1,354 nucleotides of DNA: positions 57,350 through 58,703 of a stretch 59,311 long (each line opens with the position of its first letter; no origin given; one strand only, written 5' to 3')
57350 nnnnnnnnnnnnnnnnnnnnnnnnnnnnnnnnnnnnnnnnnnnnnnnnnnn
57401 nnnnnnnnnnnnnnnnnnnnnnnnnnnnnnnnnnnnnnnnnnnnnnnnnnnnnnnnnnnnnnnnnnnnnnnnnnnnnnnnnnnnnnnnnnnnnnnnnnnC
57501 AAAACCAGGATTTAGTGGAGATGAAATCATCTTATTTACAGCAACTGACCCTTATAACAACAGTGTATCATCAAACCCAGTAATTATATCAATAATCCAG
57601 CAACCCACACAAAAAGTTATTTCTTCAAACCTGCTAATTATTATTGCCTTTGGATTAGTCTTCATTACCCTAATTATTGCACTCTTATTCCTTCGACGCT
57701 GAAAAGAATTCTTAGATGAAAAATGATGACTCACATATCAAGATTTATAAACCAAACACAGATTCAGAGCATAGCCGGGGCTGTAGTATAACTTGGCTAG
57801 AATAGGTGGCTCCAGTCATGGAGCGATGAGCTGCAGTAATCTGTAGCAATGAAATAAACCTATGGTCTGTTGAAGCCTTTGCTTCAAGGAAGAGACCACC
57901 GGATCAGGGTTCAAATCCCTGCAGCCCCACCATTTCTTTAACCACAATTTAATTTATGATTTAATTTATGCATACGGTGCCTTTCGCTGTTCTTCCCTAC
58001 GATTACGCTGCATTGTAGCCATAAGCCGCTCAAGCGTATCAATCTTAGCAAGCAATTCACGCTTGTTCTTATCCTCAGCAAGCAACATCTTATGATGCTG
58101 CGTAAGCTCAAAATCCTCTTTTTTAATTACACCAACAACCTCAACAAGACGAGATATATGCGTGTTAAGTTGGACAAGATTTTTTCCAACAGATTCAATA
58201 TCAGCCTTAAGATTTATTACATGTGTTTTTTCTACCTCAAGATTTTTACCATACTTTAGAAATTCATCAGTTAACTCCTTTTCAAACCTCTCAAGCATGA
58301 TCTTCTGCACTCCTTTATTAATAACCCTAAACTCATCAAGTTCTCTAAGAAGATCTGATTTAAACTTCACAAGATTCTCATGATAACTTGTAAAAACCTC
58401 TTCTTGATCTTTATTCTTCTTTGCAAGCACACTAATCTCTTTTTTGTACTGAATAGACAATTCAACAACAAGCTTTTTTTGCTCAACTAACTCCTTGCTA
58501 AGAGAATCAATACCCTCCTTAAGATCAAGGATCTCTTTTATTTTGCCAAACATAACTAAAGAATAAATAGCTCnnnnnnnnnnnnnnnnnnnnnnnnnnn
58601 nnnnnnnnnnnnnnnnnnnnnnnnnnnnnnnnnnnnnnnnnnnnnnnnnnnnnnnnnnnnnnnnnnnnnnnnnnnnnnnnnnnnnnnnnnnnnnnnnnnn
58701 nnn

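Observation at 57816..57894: tRNA-Trp intron looks like a circularly permuted box C/D guide RNA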

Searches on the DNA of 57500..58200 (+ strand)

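Call 5: search_rna_families(source=window, start=57500, end=58200, threshold=evalue, max_evalue=10, show_alignments=4)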
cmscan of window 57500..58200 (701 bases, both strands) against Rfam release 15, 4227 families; matches with E-value up to 10: 8.
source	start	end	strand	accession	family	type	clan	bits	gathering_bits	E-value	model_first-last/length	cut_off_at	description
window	57777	57929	+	RF00005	tRNA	Gene; tRNA;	CL00001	38.8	29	1.3e-06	1-71/71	no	tRNA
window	57827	57878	+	RF00537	snoMe28S-Am2634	Gene; snRNA; snoRNA; CD-box;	-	18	50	4.3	40-92/97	no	Small nucleolar RNA Me28S-Am2634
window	58107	58129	+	RF01354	CRISPR-DR45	Gene; CRISPR;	-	16.9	37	6.6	1-24/24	no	CRISPR RNA direct repeat element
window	57687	57744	+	RF00331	snoZ169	Gene; snRNA; snoRNA; CD-box;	-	16.9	55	6.7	1-69/69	no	Small nucleolar RNA Z169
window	57864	57928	+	RF01684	mascRNA-menRNA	Gene;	-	16.4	42.5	2.1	1-56/56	no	MALAT1-associated small cytoplasmic RNA/MEN beta RNA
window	57611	57662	+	RF01223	snR13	Gene; snRNA; snoRNA; CD-box;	CL00045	16.2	47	6.4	1-124/124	no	Small nucleolar RNA snR13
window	57906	57920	-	RF04351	Plastid-psbl-rps4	Cis-reg;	-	14.2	68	6.3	10-24/53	no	Plastid-psbl-rps4 3UTR RNA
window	57595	57675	-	RF00218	SNORD46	Gene; snRNA; snoRNA; CD-box;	CL00061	14.1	40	6.1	1-104/104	no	Small nucleolar RNA SNORD46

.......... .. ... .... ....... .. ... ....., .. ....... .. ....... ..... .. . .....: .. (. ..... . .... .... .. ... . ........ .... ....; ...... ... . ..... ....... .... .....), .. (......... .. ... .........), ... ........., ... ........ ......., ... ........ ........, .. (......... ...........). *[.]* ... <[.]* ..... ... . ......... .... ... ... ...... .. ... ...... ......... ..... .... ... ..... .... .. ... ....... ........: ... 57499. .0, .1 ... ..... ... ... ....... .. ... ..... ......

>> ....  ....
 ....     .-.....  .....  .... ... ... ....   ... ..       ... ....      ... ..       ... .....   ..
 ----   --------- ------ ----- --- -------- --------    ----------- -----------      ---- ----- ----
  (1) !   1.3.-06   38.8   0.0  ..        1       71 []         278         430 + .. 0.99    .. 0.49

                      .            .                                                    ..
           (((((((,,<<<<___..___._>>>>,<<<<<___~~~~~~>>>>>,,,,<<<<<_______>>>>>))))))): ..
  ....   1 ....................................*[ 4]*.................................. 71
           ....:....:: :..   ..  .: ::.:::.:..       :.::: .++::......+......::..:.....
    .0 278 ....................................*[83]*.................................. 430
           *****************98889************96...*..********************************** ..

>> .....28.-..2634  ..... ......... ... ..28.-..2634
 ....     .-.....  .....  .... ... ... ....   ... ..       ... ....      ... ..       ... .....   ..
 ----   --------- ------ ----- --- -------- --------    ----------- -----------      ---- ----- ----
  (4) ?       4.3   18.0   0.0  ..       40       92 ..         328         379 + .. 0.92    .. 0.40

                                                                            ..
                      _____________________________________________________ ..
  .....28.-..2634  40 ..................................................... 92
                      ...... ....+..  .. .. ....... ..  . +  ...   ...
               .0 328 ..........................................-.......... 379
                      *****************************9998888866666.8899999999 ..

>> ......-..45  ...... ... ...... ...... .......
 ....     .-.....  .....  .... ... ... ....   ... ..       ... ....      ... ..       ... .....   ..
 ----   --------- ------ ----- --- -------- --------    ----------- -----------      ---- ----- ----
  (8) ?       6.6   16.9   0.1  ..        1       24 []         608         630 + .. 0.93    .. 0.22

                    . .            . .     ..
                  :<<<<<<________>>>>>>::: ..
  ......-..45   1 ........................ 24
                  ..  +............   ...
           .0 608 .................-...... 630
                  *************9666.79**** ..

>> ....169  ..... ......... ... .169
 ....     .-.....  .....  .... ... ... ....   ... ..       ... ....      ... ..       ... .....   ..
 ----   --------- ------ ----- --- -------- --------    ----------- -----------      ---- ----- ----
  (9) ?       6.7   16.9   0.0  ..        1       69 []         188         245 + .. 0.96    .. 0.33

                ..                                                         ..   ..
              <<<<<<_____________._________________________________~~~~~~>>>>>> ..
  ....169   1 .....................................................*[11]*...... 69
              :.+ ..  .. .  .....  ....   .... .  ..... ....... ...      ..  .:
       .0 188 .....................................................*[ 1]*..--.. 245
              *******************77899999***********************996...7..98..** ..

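Call 46: build_rna_model(alignment_id=A1, structure=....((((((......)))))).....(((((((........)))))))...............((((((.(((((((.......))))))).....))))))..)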
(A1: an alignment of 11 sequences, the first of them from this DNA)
Model R1 built from alignment A1 (11 sequences, 105 columns); structure: as given.
model positions 95; base pairs 26; branch points 2; effective number of sequences 1.27; information 0.602 bits per position. Calibrated on 0.2 Mb of random sequence (short: E-values are rough).
structure used (alignment columns):
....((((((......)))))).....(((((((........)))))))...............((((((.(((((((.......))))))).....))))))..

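Call 48: search_with_rna_model(model_id=R1, sources=[window, L002, L004, L007, L010, L014, L016, L018, L019, L020, L022, L023, L024, L025, L026, L028, L030, L032, L033, L034, L035, L036, L037, L050, L062, L067, L069, L072, L079, L080, L093, L095, L100, L105, L106, L107, L108, L109, L114, L132, L134, L146, L150, L151, L006, L008, L027, L039, L040, L041, L042, L043, L044, L045, L046, L047, L048, L049, L051, L052, L053, L054, L055, L056, L057, L058, L060, L064, L065, L066, L068, L070, L071, L073, L074, L075, L076, L077, L078, L081, L083, L084, L085, L087, L088, L089, L090, L091, L094, L096, L097, L098, L099, L101, L102, L103, L104, L110, L111, L112], max_evalue=0.01, make_alignment=true)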
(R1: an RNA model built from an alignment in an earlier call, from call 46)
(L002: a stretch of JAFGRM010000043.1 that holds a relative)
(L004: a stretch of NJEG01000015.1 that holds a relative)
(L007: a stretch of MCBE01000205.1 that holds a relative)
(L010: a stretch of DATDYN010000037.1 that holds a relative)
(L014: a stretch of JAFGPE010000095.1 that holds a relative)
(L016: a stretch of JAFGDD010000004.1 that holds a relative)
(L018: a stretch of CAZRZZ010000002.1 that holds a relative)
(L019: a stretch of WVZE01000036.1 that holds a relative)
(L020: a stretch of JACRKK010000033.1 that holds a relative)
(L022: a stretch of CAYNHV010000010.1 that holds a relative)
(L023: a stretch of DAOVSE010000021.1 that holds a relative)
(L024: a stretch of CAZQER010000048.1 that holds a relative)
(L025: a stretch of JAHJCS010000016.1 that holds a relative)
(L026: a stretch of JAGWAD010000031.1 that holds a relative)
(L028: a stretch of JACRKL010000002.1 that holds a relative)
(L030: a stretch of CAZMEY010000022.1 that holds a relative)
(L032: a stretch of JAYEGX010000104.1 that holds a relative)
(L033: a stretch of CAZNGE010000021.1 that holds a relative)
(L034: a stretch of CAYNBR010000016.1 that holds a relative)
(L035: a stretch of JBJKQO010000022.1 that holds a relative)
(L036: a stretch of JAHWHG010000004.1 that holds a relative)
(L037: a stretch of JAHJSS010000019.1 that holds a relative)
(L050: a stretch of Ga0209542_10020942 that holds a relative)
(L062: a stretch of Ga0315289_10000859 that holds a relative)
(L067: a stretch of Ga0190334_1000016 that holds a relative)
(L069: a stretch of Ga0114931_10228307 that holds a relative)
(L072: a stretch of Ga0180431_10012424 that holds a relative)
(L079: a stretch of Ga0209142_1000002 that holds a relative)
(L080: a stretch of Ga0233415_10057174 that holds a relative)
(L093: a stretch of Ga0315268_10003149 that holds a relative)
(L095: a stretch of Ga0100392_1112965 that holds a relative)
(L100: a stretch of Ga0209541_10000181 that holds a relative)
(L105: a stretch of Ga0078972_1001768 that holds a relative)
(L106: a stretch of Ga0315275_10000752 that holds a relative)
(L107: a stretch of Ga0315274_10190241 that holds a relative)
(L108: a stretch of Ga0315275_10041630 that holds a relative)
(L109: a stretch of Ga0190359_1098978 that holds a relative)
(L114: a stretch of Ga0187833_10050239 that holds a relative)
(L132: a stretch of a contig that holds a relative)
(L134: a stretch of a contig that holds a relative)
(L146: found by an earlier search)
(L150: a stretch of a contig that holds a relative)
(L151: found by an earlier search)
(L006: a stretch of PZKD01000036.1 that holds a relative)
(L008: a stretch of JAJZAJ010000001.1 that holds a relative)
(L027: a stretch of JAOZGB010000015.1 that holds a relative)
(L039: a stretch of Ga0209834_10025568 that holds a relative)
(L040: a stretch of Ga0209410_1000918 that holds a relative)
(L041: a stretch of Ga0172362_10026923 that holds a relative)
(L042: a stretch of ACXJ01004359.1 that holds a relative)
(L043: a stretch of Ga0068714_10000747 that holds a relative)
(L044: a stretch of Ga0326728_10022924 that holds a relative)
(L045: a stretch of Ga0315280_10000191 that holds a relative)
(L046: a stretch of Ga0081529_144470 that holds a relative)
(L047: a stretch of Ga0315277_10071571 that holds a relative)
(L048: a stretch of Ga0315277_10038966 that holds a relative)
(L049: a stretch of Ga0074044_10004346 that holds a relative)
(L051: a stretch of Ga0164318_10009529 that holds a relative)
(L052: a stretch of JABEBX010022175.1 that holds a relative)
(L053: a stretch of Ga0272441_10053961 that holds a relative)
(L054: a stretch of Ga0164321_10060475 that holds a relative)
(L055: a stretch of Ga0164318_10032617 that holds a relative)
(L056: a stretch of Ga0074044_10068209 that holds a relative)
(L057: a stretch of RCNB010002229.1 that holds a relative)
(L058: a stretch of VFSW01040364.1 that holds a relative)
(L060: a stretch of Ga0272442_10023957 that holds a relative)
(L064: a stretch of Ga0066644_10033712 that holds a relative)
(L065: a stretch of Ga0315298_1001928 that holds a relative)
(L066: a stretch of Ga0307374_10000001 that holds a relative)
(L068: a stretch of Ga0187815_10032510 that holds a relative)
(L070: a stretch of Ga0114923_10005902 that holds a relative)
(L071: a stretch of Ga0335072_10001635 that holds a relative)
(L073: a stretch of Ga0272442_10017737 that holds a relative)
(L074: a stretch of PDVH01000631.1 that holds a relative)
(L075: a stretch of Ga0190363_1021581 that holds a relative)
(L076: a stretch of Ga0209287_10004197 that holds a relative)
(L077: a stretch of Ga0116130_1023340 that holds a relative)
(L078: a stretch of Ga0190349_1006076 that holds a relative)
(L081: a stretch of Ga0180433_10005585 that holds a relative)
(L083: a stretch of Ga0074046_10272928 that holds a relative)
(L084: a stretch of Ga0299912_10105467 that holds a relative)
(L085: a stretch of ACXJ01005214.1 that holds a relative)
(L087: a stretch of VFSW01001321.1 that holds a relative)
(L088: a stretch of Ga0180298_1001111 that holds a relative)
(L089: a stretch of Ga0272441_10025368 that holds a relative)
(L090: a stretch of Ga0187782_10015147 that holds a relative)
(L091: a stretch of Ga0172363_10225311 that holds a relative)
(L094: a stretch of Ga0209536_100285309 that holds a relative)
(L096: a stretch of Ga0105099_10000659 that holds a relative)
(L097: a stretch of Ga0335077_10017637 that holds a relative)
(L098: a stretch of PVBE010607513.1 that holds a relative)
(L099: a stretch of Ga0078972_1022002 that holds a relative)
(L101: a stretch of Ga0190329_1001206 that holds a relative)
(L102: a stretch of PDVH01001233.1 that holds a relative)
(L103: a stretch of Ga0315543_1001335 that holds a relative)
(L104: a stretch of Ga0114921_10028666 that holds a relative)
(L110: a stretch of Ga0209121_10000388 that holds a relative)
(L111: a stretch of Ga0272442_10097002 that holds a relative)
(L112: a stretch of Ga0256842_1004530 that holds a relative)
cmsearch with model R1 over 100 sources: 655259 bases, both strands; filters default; matches with E-value up to 0.01: 34.
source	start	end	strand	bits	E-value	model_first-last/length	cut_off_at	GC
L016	83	177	+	109.4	1.4e-23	1-95/95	no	0.53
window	57805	57900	+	106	8.9e-23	1-95/95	no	0.48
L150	879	973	+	100.4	2e-21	1-95/95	no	0.54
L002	4433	4530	+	97.9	7.7e-21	1-95/95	no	0.56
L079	315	409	-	97.8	8.1e-21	1-95/95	no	0.48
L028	215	311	+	97.7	8.5e-21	1-95/95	no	0.56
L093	593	687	+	95.7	2.6e-20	1-95/95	no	0.47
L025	867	960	-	94.1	6e-20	1-95/95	no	0.54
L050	8226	8321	-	93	1.1e-19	1-95/95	no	0.49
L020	6503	6605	+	83.6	2e-17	1-95/95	no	0.5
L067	10750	10836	-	65.2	5.1e-13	1-95/95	no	0.52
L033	184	271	+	64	9.7e-13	1-95/95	no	0.48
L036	4576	4662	+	63.6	1.2e-12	1-95/95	no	0.47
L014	104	192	+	61.3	4.2e-12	1-95/95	no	0.46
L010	5128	5220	+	60.7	5.9e-12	1-95/95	no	0.52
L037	1306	1394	+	56.8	5e-11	1-95/95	no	0.53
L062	1401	1477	-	54.1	2.3e-10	1-95/95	no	0.56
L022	6932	7023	+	50.6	1.5e-09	1-95/95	no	0.53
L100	4208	4287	+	49.1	3.5e-09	1-95/95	no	0.39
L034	4824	4903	+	46.8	1.3e-08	1-95/95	no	0.38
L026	4186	4260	+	42.8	1.1e-07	1-95/95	no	0.41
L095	931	1032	+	40.4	4.1e-07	1-95/95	no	0.47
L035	4188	4277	-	40.1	5e-07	1-95/95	no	0.6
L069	308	403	+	35.3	6.8e-06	1-95/95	no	0.53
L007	4516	4611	+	34.1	1.3e-05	1-95/95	no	0.45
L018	6496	6586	+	32.5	3.2e-05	1-95/95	no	0.51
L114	1538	1605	+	32.1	4.1e-05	1-95/95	no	0.44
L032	2419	2521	+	30.1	0.00012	1-95/95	no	0.52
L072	7734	7837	-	30.1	0.00012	1-95/95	no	0.5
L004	6999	7102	+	30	0.00013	1-95/95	no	0.53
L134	1383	1457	-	29.6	0.00015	1-95/95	no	0.59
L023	3021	3111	+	29.6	0.00016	1-95/95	no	0.54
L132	452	541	+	27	0.00067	1-95/95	no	0.5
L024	3759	3854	+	25.2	0.0018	1-95/95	no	0.5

Alignment A2: 34 matches aligned to the model, 156 columns, each read 5' to 3' on its own strand. Consensus structure (alignment columns), stored with it:
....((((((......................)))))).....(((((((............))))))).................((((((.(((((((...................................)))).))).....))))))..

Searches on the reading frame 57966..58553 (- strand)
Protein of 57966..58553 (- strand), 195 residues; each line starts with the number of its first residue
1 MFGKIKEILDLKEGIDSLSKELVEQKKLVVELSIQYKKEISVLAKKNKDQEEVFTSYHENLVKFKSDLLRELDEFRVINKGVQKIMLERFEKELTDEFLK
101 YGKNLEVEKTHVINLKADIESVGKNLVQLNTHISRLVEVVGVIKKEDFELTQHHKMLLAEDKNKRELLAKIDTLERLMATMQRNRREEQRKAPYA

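Call 7: search_protein_families(library=pfam, proteins=[window:57966-58553:-])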
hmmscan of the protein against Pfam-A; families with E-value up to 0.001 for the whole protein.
window:57966-58553:- (195 aa): 0 families

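Call 39: find_encoding_contigs(protein=window:57966-58553:-, flank=10000, max_places=6)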
Protein window:57966-58553:- (195 aa): 6 contigs read that carry it; 5 places shown.
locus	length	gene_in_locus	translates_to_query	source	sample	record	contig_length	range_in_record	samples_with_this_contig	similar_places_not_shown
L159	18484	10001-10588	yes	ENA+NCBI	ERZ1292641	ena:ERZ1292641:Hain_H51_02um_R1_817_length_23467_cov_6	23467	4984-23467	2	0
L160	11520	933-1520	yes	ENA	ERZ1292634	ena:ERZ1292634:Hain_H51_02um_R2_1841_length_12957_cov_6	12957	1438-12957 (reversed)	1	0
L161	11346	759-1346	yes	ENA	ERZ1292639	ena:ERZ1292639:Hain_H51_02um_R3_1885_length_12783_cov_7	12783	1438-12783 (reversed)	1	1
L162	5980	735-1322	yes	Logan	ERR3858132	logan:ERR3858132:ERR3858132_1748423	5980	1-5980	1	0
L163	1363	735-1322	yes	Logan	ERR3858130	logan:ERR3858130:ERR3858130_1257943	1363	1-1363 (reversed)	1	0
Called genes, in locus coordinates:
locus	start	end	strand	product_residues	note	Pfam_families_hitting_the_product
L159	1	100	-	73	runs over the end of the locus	-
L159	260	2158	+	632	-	PF00270:DEAD (weak), PF04851:ResIII (weak), PF06733:DEAD_2, PF13307:Helicase_C_2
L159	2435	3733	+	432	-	PF02788:RuBisCO_large_N, PF00016:RuBisCO_large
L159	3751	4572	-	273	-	-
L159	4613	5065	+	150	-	PF13473:Cupredoxin_1, PF00127:Copper-bind (weak)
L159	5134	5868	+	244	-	PF00970:FAD_binding_6, PF00175:NAD_binding_1, PF08030:NAD_binding_6 (faint)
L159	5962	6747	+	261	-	-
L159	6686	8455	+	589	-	PF14716:HHH_8, PF00633:HHH (faint), PF14520:HHH_5, PF14791:DNA_pol_B_thumb, PF02811:PHP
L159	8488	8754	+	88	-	-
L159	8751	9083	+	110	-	-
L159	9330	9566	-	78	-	-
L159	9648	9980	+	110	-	-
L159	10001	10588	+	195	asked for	-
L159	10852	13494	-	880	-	-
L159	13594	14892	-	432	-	-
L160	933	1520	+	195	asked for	-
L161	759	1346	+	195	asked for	-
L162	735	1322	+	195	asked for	-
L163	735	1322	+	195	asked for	-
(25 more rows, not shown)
